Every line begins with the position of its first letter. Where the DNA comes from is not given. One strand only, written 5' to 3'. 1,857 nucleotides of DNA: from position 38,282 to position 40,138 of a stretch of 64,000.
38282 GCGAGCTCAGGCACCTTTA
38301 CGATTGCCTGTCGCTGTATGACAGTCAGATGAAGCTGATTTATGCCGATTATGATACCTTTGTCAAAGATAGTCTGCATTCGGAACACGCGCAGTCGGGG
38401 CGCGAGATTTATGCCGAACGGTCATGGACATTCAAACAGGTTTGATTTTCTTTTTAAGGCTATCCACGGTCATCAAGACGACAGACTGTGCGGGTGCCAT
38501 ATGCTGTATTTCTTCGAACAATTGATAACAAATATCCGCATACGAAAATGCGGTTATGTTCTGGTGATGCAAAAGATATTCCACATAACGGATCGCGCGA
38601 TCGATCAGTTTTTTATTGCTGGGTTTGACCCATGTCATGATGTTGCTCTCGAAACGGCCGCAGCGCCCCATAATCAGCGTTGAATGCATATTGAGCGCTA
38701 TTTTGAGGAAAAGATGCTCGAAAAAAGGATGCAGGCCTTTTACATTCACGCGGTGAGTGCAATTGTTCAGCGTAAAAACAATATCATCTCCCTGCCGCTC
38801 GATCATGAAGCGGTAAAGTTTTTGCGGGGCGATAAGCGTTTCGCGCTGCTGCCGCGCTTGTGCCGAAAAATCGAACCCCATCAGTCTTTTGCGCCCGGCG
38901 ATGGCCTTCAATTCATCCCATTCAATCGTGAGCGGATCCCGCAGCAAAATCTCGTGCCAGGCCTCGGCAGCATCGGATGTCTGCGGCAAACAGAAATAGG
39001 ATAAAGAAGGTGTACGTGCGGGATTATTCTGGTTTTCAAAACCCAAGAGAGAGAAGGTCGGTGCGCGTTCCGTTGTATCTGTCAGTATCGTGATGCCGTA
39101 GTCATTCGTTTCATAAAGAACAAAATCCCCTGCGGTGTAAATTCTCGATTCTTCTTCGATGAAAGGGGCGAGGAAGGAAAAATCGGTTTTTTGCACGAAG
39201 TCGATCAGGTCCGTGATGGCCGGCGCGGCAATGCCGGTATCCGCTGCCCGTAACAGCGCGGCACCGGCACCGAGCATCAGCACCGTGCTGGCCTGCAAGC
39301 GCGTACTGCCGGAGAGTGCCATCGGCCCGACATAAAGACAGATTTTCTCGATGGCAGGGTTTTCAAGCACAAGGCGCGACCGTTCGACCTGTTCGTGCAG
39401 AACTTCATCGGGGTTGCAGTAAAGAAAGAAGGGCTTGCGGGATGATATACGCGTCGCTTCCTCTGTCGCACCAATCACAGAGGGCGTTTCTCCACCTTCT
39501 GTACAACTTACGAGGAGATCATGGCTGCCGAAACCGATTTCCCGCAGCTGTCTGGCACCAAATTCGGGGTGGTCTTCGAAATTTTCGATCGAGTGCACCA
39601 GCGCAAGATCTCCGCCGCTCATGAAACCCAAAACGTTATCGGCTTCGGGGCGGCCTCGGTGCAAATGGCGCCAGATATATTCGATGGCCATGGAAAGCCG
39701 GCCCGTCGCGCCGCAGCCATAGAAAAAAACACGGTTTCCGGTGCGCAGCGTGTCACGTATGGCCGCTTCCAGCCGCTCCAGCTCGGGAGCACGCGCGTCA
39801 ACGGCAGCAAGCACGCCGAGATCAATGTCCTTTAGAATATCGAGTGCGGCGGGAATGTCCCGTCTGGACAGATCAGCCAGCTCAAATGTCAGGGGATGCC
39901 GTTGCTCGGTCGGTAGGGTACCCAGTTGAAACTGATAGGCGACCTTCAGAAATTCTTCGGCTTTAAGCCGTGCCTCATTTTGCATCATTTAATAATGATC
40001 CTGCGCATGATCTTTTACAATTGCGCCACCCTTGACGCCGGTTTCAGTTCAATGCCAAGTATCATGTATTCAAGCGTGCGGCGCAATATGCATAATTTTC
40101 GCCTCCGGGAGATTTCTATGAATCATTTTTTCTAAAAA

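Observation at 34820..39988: Putative MurNAc-6-phosphate catabolic cluster built from non-canonical enzymes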

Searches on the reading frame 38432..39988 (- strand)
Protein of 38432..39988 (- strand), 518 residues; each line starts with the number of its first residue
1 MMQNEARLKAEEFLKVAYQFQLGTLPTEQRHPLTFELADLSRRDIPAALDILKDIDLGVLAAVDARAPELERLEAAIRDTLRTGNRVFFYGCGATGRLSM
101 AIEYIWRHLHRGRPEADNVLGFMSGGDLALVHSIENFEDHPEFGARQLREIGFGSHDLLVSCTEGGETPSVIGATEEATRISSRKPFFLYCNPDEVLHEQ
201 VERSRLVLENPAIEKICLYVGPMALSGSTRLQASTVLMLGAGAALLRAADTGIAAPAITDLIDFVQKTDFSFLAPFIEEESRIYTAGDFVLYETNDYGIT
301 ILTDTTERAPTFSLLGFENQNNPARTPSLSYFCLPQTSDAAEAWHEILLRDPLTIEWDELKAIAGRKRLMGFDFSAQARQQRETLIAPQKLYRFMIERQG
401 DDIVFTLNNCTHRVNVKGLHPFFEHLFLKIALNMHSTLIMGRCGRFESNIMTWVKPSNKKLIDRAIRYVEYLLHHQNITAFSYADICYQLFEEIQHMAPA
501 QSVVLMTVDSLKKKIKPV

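Call 4: search_protein_families(library=pfam, proteins=[window:38432-39988:-], max_evalue=0.01)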
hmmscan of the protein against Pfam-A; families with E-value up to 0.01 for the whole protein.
window:38432-39988:- (518 aa): 2 families
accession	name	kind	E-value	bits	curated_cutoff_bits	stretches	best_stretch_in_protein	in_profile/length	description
PF22645.1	GKRP_SIS_N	-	3.6e-10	40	27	1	77-174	10-108/113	Glucokinase regulatory protein N-terminal SIS domain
PF13580.11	SIS_2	-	4.4e-05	24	27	1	63-180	14-128/138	SIS domain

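Call 5: search_protein_families(library=ncbifam, proteins=[window:38432-39988:-], max_evalue=0.01)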
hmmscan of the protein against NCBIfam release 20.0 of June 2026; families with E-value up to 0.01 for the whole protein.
window:38432-39988:- (518 aa): 3 families
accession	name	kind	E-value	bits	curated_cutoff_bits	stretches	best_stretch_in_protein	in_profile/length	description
NF003915.0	PRK05441.1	subfamily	9.1e-40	136.5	168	2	22-236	3-200/300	N-acetylmuramic acid 6-phosphate etherase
NF009222.0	PRK12570.1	subfamily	3.1e-32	111.6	255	2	18-236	6-207/307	N-acetylmuramic acid 6-phosphate etherase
TIGR00274.1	TIGR00274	equivalog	2.1e-30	105.8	302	2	27-237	3-196/291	N-acetylmuramic acid 6-phosphate etherase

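Call 6: find_homologous_proteins(query=window:38432-39988:-)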
Query window:38432-39988:- (518 aa): 2819 proteins with E <= 0.001 among 8000 candidates; the best 120 are listed.
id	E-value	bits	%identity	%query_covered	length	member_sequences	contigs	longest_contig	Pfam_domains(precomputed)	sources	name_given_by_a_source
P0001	0.0e+0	1137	96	100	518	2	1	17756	PF22645.2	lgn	-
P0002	0.0e+0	1124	95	100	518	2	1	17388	PF22645.2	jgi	jgi:N-acetylmuramic acid 6-phosphate etherase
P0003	0.0e+0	1073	90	100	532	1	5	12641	PF22645.2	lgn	-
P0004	0.0e+0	1070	90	100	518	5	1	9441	PF22645.2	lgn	-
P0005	0.0e+0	1069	90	100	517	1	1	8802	PF22645.2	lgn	-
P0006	0.0e+0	1045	89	99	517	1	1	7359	PF22645.2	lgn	-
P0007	0.0e+0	1017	87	100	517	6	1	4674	PF22645.2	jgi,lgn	-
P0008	0.0e+0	1014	85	100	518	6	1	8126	PF22645.2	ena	-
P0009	0.0e+0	1011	86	99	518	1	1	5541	PF22645.2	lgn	-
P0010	1.4e-297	1006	86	99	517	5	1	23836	PF22645.2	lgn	-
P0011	2.4e-294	995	84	100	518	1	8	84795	PF13580.12,PF22645.2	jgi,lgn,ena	-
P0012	2.8e-285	965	81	100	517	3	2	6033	PF22645.2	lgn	-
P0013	2.1e-276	936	80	99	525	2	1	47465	PF13580.12,PF22645.2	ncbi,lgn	-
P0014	6.5e-274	928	79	99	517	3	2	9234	PF22645.2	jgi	-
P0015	9.7e-274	927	78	99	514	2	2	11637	PF22645.2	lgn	-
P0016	3.3e-273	925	78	99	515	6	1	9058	PF22645.2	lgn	-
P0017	1.8e-271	919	78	99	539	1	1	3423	PF22645.2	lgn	-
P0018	5.4e-271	918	79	99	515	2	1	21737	PF22645.2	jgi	jgi:N-acetylmuramic acid 6-phosphate etherase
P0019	1.6e-270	916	78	99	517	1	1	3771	PF22645.2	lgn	-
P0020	6.9e-270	914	77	99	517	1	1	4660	PF22645.2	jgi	jgi:N-acetylmuramic acid 6-phosphate etherase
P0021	2.7e-268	909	78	99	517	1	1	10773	PF22645.2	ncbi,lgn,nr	ncbi:MAG: hypothetical protein EPN97_14270 [Alphaproteobacteria bacterium]|nr:MAG: hypothetical prot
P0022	3.0e-268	909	77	100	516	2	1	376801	PF22645.2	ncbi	-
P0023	5.1e-268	908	77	99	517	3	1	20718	PF13580.12,PF22645.2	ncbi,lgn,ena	ncbi:MAG: hypothetical protein ACAH83_07750 [Alphaproteobacteria bacterium]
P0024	8.1e-268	907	77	99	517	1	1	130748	PF22645.2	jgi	jgi:N-acetylmuramic acid 6-phosphate etherase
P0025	8.2e-268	907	77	99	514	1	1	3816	PF22645.2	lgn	-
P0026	1.1e-267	907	77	99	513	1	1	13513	PF22645.2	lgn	-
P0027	1.1e-266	904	77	99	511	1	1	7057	PF22645.2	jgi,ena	-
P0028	2.7e-266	902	77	99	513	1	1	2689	PF13580.12,PF22645.2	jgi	jgi:N-acetylmuramic acid 6-phosphate etherase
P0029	2.1e-265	899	77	99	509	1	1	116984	PF13580.12,PF22645.2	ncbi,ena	-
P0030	2.4e-265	899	76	99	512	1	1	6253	PF22645.2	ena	-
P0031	7.2e-264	894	77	98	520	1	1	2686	PF22645.2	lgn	-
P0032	1.0e-263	894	76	99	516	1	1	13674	PF22645.2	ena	-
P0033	1.0e-261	887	76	99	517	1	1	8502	PF22645.2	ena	-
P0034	4.3e-260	882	74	100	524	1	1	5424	PF13580.12,PF22645.2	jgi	-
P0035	2.4e-258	876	76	98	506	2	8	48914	PF22645.2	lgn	-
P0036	4.6e-258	875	76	98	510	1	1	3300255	PF22645.2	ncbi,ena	-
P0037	1.6e-257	873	75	99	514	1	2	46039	PF22645.2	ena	-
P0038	2.6e-257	873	75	98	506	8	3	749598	PF22645.2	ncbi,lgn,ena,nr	ncbi:MAG: hypothetical protein JNM12_12185 [Alphaproteobacteria bacterium]|nr:hypothetical protein [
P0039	4.5e-257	872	75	99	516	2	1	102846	PF22645.2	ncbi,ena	ncbi:MAG: hypothetical protein ACAH80_14420 [Alphaproteobacteria bacterium]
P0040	6.5e-257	871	75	98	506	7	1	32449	PF22645.2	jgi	jgi:N-acetylmuramic acid 6-phosphate etherase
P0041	7.9e-257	871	75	98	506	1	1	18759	PF22645.2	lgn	-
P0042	1.7e-256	870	75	98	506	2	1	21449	PF22645.2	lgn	-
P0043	1.9e-256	870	74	99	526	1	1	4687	PF22645.2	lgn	-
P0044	2.9e-255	866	74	98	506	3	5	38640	PF22645.2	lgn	-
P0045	4.1e-255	866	74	99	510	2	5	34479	PF22645.2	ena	-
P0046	5.2e-255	865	75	98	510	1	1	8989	PF22645.2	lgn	-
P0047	8.9e-255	864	75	99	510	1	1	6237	PF22645.2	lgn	-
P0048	3.2e-254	863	73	99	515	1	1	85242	PF22645.2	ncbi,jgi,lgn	jgi:N-acetylmuramic acid 6-phosphate etherase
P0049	4.2e-254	862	75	98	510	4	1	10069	PF22645.2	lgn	-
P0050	8.3e-254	861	75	98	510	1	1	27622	PF22645.2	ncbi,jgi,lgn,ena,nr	ncbi:MAG TPA: hypothetical protein VEF76_11965 [Patescibacteria group bacterium]|nr:hypothetical pro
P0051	8.3e-254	861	75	98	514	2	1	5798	PF13580.12,PF22645.2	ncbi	-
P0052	1.1e-253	861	74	99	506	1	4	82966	PF22645.2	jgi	jgi:N-acetylmuramic acid 6-phosphate etherase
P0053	2.6e-253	860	74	99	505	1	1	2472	PF22645.2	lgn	-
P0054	1.1e-251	854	72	99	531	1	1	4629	PF13580.12,PF22645.2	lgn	-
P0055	1.8e-251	854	74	99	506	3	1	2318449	PF22645.2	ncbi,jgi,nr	ncbi:MAG: hypothetical protein K0R10_581 [Alphaproteobacteria bacterium]|jgi:N-acetylmuramic acid 6-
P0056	3.2e-251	853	73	98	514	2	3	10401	PF22645.2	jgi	jgi:N-acetylmuramic acid 6-phosphate etherase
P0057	8.5e-251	851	73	98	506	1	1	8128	PF13580.12,PF22645.2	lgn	-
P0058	1.2e-250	851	73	98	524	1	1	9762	PF22645.2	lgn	-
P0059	6.4e-250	848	74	99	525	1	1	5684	PF22645.2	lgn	-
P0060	1.0e-249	848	73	98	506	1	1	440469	PF22645.2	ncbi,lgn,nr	ncbi:MAG: hypothetical protein PSY14_17555 [bacterium]|nr:hypothetical protein [bacterium]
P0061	9.5e-249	845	73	98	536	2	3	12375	PF22645.2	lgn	-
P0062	4.5e-248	842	72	99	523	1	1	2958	PF13580.12,PF22645.2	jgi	jgi:N-acetylmuramic acid 6-phosphate etherase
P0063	1.8e-247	840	72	98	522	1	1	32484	PF22645.2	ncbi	-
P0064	2.0e-247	840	73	98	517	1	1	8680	PF13580.12,PF22645.2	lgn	-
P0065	2.3e-247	840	72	99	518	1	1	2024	PF22645.2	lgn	-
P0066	7.9e-247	838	73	98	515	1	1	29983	PF22645.2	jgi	-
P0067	9.5e-247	838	72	99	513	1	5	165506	PF22645.2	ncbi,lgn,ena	-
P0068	1.5e-246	837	73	98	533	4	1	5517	PF13580.12,PF22645.2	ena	-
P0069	6.0e-246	835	72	98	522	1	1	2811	PF13580.12,PF22645.2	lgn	-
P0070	2.7e-245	833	72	98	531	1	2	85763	PF13580.12,PF22645.2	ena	-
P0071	5.3e-245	832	71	98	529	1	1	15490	PF13580.12,PF22645.2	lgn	-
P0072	6.6e-243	825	71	99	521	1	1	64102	PF13580.12,PF22645.2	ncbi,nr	ncbi:MAG: SIS domain-containing protein [Proteobacteria bacterium]|nr:SIS domain-containing protein 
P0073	6.6e-243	825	73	98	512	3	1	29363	PF13580.12,PF22645.2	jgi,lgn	-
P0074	4.9e-241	819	72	100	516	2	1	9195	PF13580.12,PF22645.2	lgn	-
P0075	3.5e-240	816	71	99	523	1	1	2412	PF22645.2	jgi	-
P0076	4.2e-239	813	71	99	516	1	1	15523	PF22645.2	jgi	jgi:N-acetylmuramic acid 6-phosphate etherase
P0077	6.8e-238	809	69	99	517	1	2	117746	PF13580.12,PF22645.2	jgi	jgi:N-acetylmuramic acid 6-phosphate etherase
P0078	7.5e-238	809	70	98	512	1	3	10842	PF13580.12,PF22645.2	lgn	-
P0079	1.1e-237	808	70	98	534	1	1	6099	PF22645.2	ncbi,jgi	jgi:N-acetylmuramic acid 6-phosphate etherase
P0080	1.4e-236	804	71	99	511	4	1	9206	PF22645.2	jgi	jgi:N-acetylmuramic acid 6-phosphate etherase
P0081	3.3e-236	803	71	97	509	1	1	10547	PF13580.12,PF22645.2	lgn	-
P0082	4.1e-236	803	69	100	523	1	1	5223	PF22645.2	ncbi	-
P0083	2.8e-234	797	70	98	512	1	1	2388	PF22645.2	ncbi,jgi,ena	jgi:N-acetylmuramic acid 6-phosphate etherase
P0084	6.1e-234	796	69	99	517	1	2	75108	PF22645.2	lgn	-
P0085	7.3e-233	792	69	98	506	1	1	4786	PF13580.12,PF22645.2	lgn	-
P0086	1.5e-230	784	70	99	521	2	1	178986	PF22645.2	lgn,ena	-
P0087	2.3e-230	784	68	100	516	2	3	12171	PF22645.2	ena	-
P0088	8.8e-229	779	68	99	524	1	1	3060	PF22645.2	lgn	-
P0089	1.2e-227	775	68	97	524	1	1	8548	PF13580.12,PF22645.2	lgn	-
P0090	3.5e-226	770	66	99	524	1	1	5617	PF13580.12,PF22645.2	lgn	-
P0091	1.7e-225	768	68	99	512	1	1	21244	PF22645.2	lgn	-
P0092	7.2e-225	766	68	99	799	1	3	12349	PF02585.23,PF13580.12,PF22645.2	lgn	-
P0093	1.8e-223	761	66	98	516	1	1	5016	PF22645.2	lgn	-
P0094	1.5e-222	758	67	99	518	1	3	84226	PF22645.2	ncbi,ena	-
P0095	1.7e-222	758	67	99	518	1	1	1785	PF22645.2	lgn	-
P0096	2.8e-221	754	67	99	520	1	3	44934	PF22645.2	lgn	-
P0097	3.4e-221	754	66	99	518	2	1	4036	PF22645.2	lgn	-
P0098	3.7e-221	754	68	99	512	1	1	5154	PF13580.12,PF22645.2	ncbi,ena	-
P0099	1.1e-220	752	66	99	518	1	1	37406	PF22645.2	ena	-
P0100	4.3e-220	750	67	99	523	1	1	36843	PF22645.2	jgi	jgi:N-acetylmuramic acid 6-phosphate etherase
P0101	5.0e-220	750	66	99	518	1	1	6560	PF22645.2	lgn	-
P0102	8.7e-219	746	66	99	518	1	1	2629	PF22645.2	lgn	-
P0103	1.2e-218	745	66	99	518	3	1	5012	PF22645.2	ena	-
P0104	1.6e-218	745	65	99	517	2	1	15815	PF22645.2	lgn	-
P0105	8.2e-218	742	65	99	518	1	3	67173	PF22645.2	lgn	-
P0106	2.1e-217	741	66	99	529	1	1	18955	PF22645.2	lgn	-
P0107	6.8e-217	739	67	95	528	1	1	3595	PF13580.12,PF22645.2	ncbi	-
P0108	2.6e-216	738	65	99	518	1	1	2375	PF22645.2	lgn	-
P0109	1.4e-214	732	65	98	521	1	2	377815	PF22645.2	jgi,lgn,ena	-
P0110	7.4e-214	729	66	98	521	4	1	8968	PF22645.2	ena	-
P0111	7.8e-214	729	67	98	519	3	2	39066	PF13580.12,PF22645.2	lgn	-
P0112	1.7e-210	718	64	99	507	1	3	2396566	PF22645.2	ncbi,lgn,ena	-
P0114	2.1e-209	715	64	98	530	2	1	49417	PF22645.2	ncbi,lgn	-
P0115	1.0e-208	712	65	98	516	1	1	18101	PF13580.12,PF22645.2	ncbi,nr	ncbi:MAG: SIS domain-containing protein [Proteobacteria bacterium]|nr:MAG: SIS domain-containing pro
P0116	1.4e-208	712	64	98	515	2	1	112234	PF22645.2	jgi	jgi:N-acetylmuramic acid 6-phosphate etherase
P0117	2.4e-208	711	65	98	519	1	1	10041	PF13580.12,PF22645.2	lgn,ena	-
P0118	1.2e-207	709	63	98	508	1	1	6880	PF22645.2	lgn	-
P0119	3.4e-207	707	64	98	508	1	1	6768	PF22645.2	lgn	-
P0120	1.5e-203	695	63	99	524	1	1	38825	PF13580.12,PF22645.2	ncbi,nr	ncbi:MAG: hypothetical protein MRY79_00375 [Alphaproteobacteria bacterium]|nr:hypothetical protein [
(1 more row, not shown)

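Call 7: search_solved_structures(query=window:38432-39988:-, max_evalue=0.01, show_alignments=3)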
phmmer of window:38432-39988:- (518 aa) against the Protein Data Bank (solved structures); distinct sequences matched with E-value up to 0.01: 11.
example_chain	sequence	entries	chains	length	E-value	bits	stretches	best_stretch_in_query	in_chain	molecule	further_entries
4s12_A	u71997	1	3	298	8.9e-23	84.2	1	20-236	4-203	N-acetylmuramic acid 6-phosphate etherase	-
4lzj_A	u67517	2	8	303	3.2e-16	62.6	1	21-236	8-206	N-acetylmuramic acid 6-phosphate etherase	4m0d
1nri_A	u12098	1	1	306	3.3e-16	62.6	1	21-236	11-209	Hypothetical protein HI0754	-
3w0l_B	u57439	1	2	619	6.9e-08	35.1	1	85-202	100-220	Glucokinase regulatory protein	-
4bb9_A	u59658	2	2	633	0.00058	22.2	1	83-256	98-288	GLUCOKINASE REGULATORY PROTEIN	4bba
4mqu_A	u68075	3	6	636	0.0009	21.6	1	83-256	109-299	Glucokinase regulatory protein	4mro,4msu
4ly9_A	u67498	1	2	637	0.0009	21.6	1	83-256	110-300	Glucokinase regulatory protein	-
3trj_A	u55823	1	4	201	0.00091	21.5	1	63-181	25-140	Phosphoheptose isomerase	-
4ohk_A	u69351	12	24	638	0.00092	21.5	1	83-256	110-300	Glucokinase regulatory protein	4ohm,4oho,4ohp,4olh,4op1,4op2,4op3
5by2_A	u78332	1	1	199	0.0018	20.6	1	60-179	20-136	Phosphoheptose isomerase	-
4lc9_A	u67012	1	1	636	0.0047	19.2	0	83-234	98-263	Glucokinase regulatory protein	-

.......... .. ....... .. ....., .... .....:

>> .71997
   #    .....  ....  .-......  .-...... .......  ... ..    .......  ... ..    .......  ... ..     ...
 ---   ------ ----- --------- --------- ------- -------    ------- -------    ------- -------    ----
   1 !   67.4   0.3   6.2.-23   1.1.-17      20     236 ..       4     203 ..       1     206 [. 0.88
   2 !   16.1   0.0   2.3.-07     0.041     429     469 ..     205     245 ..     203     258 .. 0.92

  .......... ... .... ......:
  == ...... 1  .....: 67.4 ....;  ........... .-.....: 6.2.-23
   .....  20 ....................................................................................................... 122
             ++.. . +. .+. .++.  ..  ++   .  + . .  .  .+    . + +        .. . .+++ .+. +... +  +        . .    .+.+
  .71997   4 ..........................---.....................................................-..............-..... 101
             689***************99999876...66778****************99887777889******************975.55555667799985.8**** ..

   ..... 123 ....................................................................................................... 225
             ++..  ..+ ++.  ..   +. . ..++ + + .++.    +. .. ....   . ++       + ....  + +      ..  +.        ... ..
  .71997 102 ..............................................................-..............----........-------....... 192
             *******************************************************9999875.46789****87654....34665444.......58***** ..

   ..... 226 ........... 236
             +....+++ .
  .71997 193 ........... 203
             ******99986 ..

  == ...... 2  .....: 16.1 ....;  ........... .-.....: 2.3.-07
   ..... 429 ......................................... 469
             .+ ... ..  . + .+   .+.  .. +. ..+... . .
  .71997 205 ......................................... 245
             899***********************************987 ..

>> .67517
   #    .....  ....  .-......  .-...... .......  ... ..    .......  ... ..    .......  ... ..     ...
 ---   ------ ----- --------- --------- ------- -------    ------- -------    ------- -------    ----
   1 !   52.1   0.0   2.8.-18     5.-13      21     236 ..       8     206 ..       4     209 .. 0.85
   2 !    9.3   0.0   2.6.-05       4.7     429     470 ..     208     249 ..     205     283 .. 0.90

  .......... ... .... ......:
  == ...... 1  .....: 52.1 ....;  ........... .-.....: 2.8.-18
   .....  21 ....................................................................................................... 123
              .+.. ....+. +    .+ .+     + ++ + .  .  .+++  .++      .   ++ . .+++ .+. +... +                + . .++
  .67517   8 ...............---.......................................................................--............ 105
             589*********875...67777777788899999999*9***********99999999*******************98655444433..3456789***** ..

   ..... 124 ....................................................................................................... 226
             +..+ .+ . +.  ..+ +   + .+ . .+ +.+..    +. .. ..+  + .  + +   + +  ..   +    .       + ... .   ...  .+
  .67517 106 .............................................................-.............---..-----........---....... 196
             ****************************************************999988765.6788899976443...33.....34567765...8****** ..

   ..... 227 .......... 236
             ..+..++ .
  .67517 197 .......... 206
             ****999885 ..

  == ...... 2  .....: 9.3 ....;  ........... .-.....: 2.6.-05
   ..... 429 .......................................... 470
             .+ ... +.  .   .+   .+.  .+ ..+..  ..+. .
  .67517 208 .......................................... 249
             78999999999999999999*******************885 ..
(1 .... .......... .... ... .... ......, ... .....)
